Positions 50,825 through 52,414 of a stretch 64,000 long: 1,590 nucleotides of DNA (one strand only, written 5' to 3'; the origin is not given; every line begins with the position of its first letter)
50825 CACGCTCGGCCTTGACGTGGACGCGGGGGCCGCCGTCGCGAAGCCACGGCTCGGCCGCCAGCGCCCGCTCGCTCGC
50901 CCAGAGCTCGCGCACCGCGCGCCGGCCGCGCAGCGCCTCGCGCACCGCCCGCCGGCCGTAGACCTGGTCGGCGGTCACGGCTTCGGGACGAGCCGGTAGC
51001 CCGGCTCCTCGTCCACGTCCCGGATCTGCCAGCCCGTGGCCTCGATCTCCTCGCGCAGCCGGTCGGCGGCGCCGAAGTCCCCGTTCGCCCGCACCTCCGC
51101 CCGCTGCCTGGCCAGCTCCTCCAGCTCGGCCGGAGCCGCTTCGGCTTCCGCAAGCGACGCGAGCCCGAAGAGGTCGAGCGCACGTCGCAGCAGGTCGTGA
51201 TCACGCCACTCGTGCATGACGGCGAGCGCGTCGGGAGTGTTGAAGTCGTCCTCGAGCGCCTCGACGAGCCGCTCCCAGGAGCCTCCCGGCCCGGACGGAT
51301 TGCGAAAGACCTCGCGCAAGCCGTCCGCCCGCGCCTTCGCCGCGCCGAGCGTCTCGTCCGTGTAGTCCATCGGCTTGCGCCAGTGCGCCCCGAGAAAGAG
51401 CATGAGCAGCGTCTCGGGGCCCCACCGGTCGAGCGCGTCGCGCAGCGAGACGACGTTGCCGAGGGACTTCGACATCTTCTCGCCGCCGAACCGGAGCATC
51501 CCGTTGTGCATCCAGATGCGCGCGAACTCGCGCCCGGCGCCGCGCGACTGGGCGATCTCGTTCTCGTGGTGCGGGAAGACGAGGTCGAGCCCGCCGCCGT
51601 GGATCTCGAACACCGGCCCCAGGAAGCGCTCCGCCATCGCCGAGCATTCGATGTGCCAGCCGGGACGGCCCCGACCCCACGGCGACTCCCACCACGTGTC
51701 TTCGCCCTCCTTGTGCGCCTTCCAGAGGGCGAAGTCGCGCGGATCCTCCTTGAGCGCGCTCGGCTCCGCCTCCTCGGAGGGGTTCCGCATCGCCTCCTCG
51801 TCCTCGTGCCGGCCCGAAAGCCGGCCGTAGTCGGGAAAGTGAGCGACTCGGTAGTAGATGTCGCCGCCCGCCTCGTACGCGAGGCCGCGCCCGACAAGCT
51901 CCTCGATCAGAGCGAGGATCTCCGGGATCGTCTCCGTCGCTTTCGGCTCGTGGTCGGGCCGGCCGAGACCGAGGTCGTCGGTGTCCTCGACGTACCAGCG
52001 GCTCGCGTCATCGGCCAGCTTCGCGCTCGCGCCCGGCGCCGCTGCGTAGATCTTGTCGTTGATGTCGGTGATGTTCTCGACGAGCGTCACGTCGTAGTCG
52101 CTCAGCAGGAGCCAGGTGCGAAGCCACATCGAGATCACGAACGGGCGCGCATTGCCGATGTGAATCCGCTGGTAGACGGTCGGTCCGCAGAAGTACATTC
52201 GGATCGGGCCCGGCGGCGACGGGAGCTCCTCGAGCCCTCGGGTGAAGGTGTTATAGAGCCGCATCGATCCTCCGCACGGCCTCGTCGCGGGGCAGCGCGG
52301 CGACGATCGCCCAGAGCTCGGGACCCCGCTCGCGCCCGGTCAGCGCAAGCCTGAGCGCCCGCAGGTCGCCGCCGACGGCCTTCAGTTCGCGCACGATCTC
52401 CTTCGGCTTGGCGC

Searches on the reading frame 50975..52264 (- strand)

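Call 8: search_protein_families(library=pfam, proteins=[window:50975-52264:-])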
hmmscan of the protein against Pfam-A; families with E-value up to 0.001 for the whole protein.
window:50975-52264:- (429 aa): 3 families
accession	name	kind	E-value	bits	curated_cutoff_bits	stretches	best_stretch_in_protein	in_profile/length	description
PF01406.26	tRNA-synt_1e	-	2.5e-103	346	27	1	19-310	8-300/301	tRNA synthetases class I (C) catalytic domain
PF09190.17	DALR_2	-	4.6e-06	27.5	22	1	335-354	4-23/57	DALR domain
PF23493.1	CysS_C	-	0.00019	21.9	23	1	377-420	4-47/51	Cysteinyl-tRNA ligase anticodon binding domain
